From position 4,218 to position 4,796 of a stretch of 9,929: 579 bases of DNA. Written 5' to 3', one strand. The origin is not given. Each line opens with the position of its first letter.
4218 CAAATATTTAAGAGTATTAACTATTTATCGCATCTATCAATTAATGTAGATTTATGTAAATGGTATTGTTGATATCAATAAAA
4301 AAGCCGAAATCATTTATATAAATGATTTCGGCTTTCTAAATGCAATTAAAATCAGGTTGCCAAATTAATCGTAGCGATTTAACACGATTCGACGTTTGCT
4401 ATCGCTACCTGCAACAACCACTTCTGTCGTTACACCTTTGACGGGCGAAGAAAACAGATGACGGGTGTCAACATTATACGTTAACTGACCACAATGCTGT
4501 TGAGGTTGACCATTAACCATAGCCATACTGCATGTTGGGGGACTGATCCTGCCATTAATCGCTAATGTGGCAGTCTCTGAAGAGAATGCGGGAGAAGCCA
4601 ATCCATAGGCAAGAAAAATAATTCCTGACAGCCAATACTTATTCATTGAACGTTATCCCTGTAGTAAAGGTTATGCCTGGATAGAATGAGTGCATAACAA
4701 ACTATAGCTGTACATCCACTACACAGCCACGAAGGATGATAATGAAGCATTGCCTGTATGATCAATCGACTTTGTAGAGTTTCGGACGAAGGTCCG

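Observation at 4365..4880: yehE is an insulated single-gene unit encoding a small secreted protein next to the fimbrial operon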

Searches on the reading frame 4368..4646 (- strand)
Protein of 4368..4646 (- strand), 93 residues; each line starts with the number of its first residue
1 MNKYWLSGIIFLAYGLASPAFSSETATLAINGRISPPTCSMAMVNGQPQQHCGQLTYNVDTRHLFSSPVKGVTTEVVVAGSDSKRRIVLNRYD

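Call 7: profile_search(protein=window:4368-4646:-)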
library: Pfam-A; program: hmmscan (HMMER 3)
A. the first sequence (93 residues): domains with independent E <= 10: 1; with E <= 0.001: 1
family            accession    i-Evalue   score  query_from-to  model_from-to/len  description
DUF2574           PF10836.13    1.8e-52   175.6       1-93          1-93/93  Protein of unknown function (DUF2574)

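Call 9: find_homologous_proteins(query=window:4368-4646:-, max_evalue=0.001)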
Query window:4368-4646:- (93 aa): 46 proteins with E <= 0.001 among 47 candidates.
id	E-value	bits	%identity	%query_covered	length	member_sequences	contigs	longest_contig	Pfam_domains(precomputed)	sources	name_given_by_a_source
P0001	7.9e-53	194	98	99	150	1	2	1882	PF10836.13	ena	-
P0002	8.2e-53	194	98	98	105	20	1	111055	PF10836.13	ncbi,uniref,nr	ncbi:YehE family protein [Escherichia coli]|uniref:YehE family protein n=1 Tax=Escherichia coli TaxI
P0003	3.8e-51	188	100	94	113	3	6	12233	PF10836.13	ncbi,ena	-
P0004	1.3e-50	187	91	100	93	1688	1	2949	PF10836.13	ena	-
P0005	8.7e-50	184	92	100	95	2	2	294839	PF10836.13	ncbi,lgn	ncbi:YehE family protein [Escherichia coli]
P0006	2.3e-49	183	91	100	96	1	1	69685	PF10836.13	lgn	-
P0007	3.8e-49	182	94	100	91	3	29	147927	PF10836.13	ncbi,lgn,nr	ncbi:YehE family protein [Escherichia coli]|nr:YehE family protein [Escherichia coli] EER2720570.1 Y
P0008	1.3e-48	180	90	100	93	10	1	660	PF10836.13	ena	-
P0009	4.9e-48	178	92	100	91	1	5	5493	PF10836.13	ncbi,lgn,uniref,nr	ncbi:TPA: DUF2574 family protein [Shigella flexneri]|uniref:DUF2574 family protein n=1 Tax=Shigella 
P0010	1.6e-47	177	90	100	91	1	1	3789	PF10836.13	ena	-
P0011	8.6e-47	174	84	100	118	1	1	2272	PF10836.13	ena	-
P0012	4.2e-46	172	89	100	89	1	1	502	PF10836.13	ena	-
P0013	1.7e-45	170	93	90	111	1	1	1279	PF10836.13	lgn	-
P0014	6.9e-45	168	85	100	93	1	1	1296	PF10836.13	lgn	-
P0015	2.1e-44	167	93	89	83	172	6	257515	PF10836.13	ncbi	ncbi:TPA: DUF2574 family protein, partial [Escherichia coli]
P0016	1.0e-43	165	83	100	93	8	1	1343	PF10836.13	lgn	-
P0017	4.7e-42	159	83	100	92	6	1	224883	PF10836.13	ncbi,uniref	ncbi:DUF2574 family protein [Escherichia coli]|uniref:DUF2574 family protein n=1 Tax=Escherichia col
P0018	2.0e-41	157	77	100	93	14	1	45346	PF10836.13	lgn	-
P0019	5.3e-41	156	80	100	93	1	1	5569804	PF10836.13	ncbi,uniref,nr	ncbi:DUF2574 family protein [Escherichia coli O157:H7]|uniref:DUF2574 family protein n=1 Tax=Escheri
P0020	1.4e-39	151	81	100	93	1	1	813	PF10836.13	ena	-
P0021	1.5e-38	148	75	100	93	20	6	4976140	PF10836.13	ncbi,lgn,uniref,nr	ncbi:DUF2574 family protein [Escherichia albertii]|uniref:DUF2574 family protein n=1 Tax=Escherichia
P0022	1.8e-38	148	78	100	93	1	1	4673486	PF10836.13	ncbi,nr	ncbi:DUF2574 domain-containing protein [Escherichia coli]|nr:DUF2574 domain-containing protein [Esch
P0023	5.5e-38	146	78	100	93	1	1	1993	PF10836.13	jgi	-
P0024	6.7e-36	140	92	77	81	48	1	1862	PF10836.13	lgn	-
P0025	1.1e-35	139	78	100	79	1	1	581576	PF10836.13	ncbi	-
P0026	1.1e-34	136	70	100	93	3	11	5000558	PF10836.13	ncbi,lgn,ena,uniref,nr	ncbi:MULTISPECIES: DUF2574 family protein [Escherichia]|uniref:DUF2574 family protein n=1 Tax=Escher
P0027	2.1e-34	135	100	67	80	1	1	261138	PF10836.13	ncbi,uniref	ncbi:DUF2574 family protein, partial [Escherichia coli]|uniref:DUF2574 family protein n=1 Tax=Escher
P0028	1.1e-33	133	98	67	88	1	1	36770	PF10836.13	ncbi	-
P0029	1.5e-33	132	69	100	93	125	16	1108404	PF10836.13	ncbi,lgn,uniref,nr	ncbi:DUF2574 family protein [Escherichia coli]|uniref:DUF2574 family protein n=1 Tax=Escherichia col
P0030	1.0e-31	126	71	96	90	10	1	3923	PF10836.13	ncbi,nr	ncbi:DUF2574 family protein, partial [Shigella dysenteriae]|nr:DUF2574 family protein [Shigella dyse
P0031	3.1e-30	122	97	63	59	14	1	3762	PF10836.13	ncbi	ncbi:DUF2574 family protein, partial [Escherichia sp. HC-CC4]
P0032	1.4e-28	116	100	58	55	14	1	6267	PF10836.13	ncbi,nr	ncbi:DUF2574 family protein [Escherichia coli]|nr:DUF2574 family protein [Escherichia coli]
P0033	5.8e-28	114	63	100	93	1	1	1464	PF10836.13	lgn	-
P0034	5.1e-25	105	96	57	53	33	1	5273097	PF10836.13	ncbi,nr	ncbi:hypothetical protein O3K_08885 [Escherichia coli O104:H4 str. 2011C-3493]|nr:hypothetical prote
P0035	6.1e-25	105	59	100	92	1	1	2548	PF10836.13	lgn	-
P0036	4.8e-24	102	93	59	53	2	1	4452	PF10836.13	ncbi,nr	ncbi:TPA: DUF2574 family protein, partial [Shigella flexneri]|nr:DUF2574 family protein [Shigella fl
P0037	1.7e-23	100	79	65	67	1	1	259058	PF10836.13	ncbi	ncbi:DUF2574 family protein, partial [Escherichia coli]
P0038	6.9e-22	95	92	55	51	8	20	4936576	PF10836.13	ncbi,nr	ncbi:hypothetical protein AB25_2448 [Escherichia coli 2-005-03_S1_C2]|nr:fimbrial-like adhesin prote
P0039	1.8e-21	94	90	54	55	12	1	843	PF10836.13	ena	-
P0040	2.5e-21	93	91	57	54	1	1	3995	PF10836.13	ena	-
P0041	1.5e-19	87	100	46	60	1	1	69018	PF10836.13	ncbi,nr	ncbi:hypothetical protein WQ84_13340 [Escherichia coli]|nr:hypothetical protein WQ84_13340 [Escheric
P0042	1.9e-18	84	77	57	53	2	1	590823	PF10836.13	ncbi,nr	ncbi:hypothetical protein AC26_2058 [Escherichia coli 1-176-05_S3_C2]|nr:hypothetical protein AC26_2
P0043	9.2e-18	82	77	56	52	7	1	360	PF10836.13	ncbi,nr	ncbi:DUF2574 family protein, partial [Escherichia coli]|nr:DUF2574 family protein [Escherichia coli]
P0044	8.6e-12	63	89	39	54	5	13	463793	PF10836.13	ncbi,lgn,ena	-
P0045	6.5e-9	53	58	55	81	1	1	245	PF10836.13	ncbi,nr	ncbi:DUF2574 family protein, partial [Escherichia coli]|nr:DUF2574 family protein [Escherichia coli]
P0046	5.1e-8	51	100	29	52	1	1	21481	PF10836.13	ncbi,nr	ncbi:DUF2574 family protein [Escherichia coli]|nr:DUF2574 family protein [Escherichia coli]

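Call 17: search_protein_families(proteins=[window:4368-4646:-], library=ncbifam, max_evalue=1)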
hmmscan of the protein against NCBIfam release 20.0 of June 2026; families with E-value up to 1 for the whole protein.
window:4368-4646:- (93 aa): 0 families

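Call 18: search_solved_structures(query=A2, max_evalue=10, show_alignments=2)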
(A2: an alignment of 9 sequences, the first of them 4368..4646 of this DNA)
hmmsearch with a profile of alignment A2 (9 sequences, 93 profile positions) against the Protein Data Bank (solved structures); distinct sequences matched with E-value up to 10: 3.
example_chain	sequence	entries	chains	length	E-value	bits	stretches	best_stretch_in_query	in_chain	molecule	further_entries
5tsz_A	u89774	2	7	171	1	12.8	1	17-88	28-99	Pv cell-traversal protein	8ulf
4gah_A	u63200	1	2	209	1.3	12.5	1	24-55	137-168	Thioesterase superfamily member 4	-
4ae8_A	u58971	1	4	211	1.3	12.5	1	24-55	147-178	THIOESTERASE SUPERFAMILY MEMBER 4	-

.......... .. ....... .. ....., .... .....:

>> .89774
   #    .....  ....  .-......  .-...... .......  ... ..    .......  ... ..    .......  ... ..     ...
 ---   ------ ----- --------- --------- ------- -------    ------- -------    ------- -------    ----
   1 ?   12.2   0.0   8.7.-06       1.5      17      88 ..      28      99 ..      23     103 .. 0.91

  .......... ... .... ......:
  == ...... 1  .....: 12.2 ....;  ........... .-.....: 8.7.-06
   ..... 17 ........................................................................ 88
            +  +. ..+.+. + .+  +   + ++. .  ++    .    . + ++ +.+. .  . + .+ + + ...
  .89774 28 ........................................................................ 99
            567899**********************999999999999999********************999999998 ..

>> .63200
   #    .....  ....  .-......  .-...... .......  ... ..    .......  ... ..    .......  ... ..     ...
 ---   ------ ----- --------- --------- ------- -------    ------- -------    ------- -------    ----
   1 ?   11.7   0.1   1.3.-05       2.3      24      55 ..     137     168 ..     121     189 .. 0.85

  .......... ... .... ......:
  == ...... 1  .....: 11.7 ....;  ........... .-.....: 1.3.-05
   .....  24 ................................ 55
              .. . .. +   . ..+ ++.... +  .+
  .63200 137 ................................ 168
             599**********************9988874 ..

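Call 27: search_protein_representatives(alignment_id=A2)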
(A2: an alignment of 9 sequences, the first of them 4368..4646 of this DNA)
Query: 9 sequences, 93 profile positions. Proteins with E-value up to 0.001 (for the whole library): 31; up to 1e-10: 17; up to 1e-30: 2. The best 31 are listed.
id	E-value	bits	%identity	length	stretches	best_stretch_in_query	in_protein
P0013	1.0e-45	169.9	-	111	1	1-85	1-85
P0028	7.3e-33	128.7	-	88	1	1-65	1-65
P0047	1.1e-30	121.7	-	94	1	1-93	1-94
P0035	1.3e-30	121.6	-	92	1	1-93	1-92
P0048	2.1e-22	95.2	-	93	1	8-93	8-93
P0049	2.4e-21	91.8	-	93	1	1-93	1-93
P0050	3.8e-20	88.0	-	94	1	4-93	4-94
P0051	1.0e-16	77.0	-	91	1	3-93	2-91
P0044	7.8e-16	74.1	-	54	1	1-37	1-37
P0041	7.9e-15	70.9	-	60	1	50-93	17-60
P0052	2.1e-14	69.5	-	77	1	1-59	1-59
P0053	1.2e-13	67.1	-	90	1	1-93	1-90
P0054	1.8e-13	66.6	-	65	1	1-56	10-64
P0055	9.4e-13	64.2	-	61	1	34-93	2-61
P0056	2.1e-12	63.1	-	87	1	8-93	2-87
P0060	5.5e-09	52.2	-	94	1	1-93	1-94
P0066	2.8e-05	40.3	-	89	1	5-93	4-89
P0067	4.1e-05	39.8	-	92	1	1-93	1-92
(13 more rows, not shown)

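Call 35: find_encoding_contigs(protein=P0047, flank=9000, max_places=3)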
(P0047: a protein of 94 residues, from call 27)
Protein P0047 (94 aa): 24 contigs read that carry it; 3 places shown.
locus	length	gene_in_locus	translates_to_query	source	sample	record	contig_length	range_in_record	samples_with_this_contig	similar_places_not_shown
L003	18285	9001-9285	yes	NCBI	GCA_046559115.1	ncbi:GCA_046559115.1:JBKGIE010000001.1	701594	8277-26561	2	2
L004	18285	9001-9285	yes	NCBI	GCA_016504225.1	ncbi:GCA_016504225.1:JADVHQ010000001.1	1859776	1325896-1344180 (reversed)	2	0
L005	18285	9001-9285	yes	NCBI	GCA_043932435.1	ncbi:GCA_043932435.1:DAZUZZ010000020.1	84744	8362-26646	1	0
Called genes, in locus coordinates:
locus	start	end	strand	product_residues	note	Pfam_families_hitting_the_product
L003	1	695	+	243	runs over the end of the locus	PF00528:BPD_transp_1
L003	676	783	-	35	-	PF27791:UPF0387_membrane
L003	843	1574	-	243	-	PF00376:MerR, PF13411:MerR_1, PF22270:MlrA_helical, PF22267:MlrA_C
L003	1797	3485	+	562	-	PF07694:5TM-5TMR_LYT, PF13185:GAF_2, PF06580:His_kinase, PF02518:HATPase_c (faint)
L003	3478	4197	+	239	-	PF00072:Response_reg, PF04397:LytTR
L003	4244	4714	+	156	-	PF07308:DUF1456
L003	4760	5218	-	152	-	PF06998:DUF1307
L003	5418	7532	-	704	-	PF00133:tRNA-synt_1, PF01406:tRNA-synt_1e (weak), PF01921:tRNA-synt_1f (faint), PF09334:tRNA-synt_1g, PF01406:tRNA-synt_1e (weak), PF19303:Anticodon_3, PF01588:tRNA_bind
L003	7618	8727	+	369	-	PF00142:Fer4_NifH (faint), PF01656:CbiA, PF09140:MipZ, PF10609:ParA, PF13614:AAA_31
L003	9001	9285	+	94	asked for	PF10836:DUF2574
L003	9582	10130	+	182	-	PF00419:Fimbrial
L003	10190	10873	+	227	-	PF00345:PapD_N, PF02753:PapD_C (weak)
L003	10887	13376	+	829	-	PF13954:PapC_N, PF00577:Usher, PF13953:PapC_C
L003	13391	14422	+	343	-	PF00419:Fimbrial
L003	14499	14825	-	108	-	PF11776:RcnB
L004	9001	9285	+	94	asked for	PF10836:DUF2574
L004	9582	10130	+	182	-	PF00419:Fimbrial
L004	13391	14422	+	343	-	PF00419:Fimbrial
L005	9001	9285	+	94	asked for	PF10836:DUF2574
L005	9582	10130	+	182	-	PF00419:Fimbrial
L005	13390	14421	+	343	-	PF00419:Fimbrial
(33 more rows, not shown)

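Call 36: find_encoding_contigs(protein=P0048, flank=9000, max_places=3)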
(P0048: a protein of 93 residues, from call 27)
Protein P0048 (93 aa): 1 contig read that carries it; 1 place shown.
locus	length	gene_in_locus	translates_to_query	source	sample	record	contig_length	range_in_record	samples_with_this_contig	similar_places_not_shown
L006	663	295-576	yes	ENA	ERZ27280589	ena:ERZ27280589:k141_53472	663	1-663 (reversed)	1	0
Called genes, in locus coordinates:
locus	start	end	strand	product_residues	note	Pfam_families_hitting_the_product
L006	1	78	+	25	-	?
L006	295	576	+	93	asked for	PF10836:DUF2574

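Call 37: find_encoding_contigs(protein=P0049, flank=9000, max_places=3)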
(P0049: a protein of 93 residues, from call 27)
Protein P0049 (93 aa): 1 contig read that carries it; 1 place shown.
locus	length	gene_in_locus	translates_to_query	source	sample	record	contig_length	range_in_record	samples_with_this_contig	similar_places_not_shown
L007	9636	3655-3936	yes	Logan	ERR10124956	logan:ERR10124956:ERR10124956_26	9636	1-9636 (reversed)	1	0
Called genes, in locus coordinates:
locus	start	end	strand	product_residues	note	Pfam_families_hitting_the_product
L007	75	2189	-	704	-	PF00133:tRNA-synt_1, PF01406:tRNA-synt_1e (weak), PF01921:tRNA-synt_1f (faint), PF09334:tRNA-synt_1g, PF01406:tRNA-synt_1e (weak), PF19303:Anticodon_3, PF01588:tRNA_bind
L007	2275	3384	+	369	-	PF00142:Fer4_NifH (faint), PF01656:CbiA, PF09140:MipZ, PF10609:ParA, PF13614:AAA_31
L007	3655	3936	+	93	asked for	PF10836:DUF2574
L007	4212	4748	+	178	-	PF00419:Fimbrial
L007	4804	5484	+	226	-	PF00345:PapD_N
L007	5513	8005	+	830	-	PF13954:PapC_N, PF00577:Usher, PF13953:PapC_C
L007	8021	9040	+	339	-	PF00419:Fimbrial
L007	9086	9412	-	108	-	PF11776:RcnB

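Call 38: find_encoding_contigs(protein=P0051, flank=9000, max_places=3)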
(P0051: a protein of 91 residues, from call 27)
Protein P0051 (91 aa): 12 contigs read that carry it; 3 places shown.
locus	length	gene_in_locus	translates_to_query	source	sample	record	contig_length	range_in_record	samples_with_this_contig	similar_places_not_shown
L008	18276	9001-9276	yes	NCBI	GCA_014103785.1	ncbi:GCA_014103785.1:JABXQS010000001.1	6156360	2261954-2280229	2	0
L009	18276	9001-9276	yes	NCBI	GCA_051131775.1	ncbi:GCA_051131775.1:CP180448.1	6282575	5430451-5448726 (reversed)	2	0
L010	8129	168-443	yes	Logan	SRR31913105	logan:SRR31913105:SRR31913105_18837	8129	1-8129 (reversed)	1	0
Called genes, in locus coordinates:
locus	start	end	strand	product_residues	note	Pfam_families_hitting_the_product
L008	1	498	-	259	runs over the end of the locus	PF00300:His_Phos_1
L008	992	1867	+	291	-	PF01975:SurE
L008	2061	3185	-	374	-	PF08007:JmjC_2, PF20514:WHD_ROXA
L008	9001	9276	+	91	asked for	PF10836:DUF2574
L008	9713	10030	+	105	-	-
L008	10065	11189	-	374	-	PF12679:ABC2_membrane_2, PF12698:ABC2_membrane_3, PF01061:ABC2_membrane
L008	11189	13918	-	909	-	PF00005:ABC_tran, PF13304:AAA_21 (faint), PF00005:ABC_tran, PF12679:ABC2_membrane_2, PF12698:ABC2_membrane_3, PF01061:ABC2_membrane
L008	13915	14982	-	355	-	-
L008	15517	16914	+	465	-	PF11563:Protoglobin, PF21118:DosC_2nd, PF00990:GGDEF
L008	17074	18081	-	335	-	PF00579:tRNA-synt_1b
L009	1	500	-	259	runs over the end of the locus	PF00300:His_Phos_1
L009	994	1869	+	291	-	PF01975:SurE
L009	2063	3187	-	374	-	PF08007:JmjC_2, PF20514:WHD_ROXA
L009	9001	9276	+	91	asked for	PF10836:DUF2574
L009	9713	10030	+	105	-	-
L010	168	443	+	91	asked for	PF10836:DUF2574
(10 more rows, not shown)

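Call 39: find_encoding_contigs(protein=P0053, flank=9000, max_places=3)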
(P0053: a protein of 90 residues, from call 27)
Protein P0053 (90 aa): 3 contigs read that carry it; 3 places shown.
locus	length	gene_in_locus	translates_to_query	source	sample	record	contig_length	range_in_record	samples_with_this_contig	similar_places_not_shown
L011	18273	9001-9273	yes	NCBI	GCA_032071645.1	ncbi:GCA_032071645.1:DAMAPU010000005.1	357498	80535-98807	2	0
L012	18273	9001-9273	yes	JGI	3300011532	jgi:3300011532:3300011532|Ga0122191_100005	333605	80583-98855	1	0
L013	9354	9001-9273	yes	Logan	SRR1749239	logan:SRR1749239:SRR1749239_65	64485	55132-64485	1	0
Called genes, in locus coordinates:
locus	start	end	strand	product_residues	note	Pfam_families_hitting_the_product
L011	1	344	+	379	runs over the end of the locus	PF01312:Bac_export_2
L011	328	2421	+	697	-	PF00771:FHIPEP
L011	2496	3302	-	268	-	PF00877:NLPC_P60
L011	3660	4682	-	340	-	PF00419:Fimbrial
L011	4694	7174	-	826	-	PF13954:PapC_N, PF00577:Usher, PF13953:PapC_C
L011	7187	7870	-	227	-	PF00345:PapD_N, PF02753:PapD_C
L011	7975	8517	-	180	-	PF00419:Fimbrial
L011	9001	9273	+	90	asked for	PF10836:DUF2574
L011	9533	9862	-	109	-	-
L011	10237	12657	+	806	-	PF12607:DUF3772, PF21088:MS_channel_1st (weak), PF00924:MS_channel_2nd, PF21082:MS_channel_3rd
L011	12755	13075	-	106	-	PF27184:YmdA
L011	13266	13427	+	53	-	-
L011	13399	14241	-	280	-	PF25509:DUF7916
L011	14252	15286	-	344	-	PF01408:GFO_IDH_MocA, PF02894:GFO_IDH_MocA_C, PF22725:GFO_IDH_MocA_C3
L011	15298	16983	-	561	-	PF02378:PTS_EIIC, PF02302:PTS_IIB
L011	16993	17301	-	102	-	PF02302:PTS_IIB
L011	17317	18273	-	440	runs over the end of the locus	PF02378:PTS_EIIC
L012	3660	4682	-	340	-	PF00419:Fimbrial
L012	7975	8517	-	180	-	PF00419:Fimbrial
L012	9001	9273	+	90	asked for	PF10836:DUF2574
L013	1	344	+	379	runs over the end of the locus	PF01312:Bac_export_2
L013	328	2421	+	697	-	PF00771:FHIPEP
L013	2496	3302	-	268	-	PF00877:NLPC_P60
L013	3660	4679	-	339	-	PF00419:Fimbrial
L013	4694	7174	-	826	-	PF13954:PapC_N, PF00577:Usher, PF13953:PapC_C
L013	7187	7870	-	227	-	PF00345:PapD_N, PF02753:PapD_C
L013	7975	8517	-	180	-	PF00419:Fimbrial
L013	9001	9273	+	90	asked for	PF10836:DUF2574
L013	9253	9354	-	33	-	?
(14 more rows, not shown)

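Call 40: find_encoding_contigs(protein=P0060, flank=9000, max_places=3)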
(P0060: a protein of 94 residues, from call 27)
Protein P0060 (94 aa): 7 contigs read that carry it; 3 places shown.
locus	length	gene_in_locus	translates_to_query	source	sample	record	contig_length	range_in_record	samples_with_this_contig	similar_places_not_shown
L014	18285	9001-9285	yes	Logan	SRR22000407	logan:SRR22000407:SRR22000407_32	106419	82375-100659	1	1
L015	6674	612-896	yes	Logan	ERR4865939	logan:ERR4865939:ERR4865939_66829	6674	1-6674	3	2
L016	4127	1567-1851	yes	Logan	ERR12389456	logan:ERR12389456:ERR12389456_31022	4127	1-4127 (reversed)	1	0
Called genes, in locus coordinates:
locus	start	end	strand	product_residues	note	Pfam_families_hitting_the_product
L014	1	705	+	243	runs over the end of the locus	PF00528:BPD_transp_1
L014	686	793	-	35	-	PF27791:UPF0387_membrane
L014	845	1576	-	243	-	PF00376:MerR, PF13411:MerR_1, PF22270:MlrA_helical, PF22267:MlrA_C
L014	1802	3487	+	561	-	PF07694:5TM-5TMR_LYT, PF13185:GAF_2, PF13492:GAF_3 (faint), PF06580:His_kinase, PF02518:HATPase_c (weak)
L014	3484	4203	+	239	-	PF00072:Response_reg, PF04397:LytTR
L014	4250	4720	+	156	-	PF07308:DUF1456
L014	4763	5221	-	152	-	PF06998:DUF1307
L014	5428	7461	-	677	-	PF00133:tRNA-synt_1, PF01921:tRNA-synt_1f (faint), PF09334:tRNA-synt_1g, PF01406:tRNA-synt_1e (weak), PF19303:Anticodon_3, PF01588:tRNA_bind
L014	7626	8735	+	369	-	PF00142:Fer4_NifH (faint), PF01656:CbiA, PF09140:MipZ, PF10609:ParA, PF13614:AAA_31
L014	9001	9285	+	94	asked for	PF10836:DUF2574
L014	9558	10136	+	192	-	PF00419:Fimbrial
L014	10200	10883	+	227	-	PF02753:PapD_C (faint), PF00345:PapD_N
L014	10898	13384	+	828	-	PF13954:PapC_N, PF00577:Usher, PF13953:PapC_C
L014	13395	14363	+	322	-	-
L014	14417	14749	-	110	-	PF11776:RcnB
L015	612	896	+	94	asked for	PF10836:DUF2574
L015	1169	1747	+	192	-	PF00419:Fimbrial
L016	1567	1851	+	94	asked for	PF10836:DUF2574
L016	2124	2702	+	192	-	PF00419:Fimbrial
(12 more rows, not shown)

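Call 41: find_encoding_contigs(protein=P0067, flank=9000, max_places=3)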
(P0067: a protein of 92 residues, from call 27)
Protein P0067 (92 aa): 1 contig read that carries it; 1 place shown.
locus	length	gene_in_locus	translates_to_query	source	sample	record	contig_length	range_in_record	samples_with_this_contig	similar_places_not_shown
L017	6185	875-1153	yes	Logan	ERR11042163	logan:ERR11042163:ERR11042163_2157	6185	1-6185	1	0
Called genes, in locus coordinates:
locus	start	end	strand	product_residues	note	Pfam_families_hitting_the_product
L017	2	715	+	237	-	?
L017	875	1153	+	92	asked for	PF10836:DUF2574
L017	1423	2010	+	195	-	PF00419:Fimbrial (weak)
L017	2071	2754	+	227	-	PF00345:PapD_N, PF02753:PapD_C (weak)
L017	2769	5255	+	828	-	PF13954:PapC_N, PF00577:Usher, PF13953:PapC_C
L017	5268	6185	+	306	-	?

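Call 43: predict_structure(alignment_id=A3)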
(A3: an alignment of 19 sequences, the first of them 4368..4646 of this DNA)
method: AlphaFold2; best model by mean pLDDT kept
length: 93 residues; sequences in the alignment: 19
mean_pLDDT: 71.4   pTM: 0.45
mean pLDDT of the five models: 71.4, 69.9, 69.8, 68.7, 61.0
residues with pLDDT >= 90: 0; 70-90: 52; 50-70: 31; < 50: 10
segments of 3 or more residues with pLDDT < 50: 17-19
pLDDT, mean of each block of 10 residues (from residue 1): 53 50 58 69 87 84 73 83 83 81
secondary structure, 60 per line:
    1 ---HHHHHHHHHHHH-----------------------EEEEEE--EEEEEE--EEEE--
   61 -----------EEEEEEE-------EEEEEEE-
elements in order: H4-15 E39-44 E47-52 E55-58 E72-78 E86-92
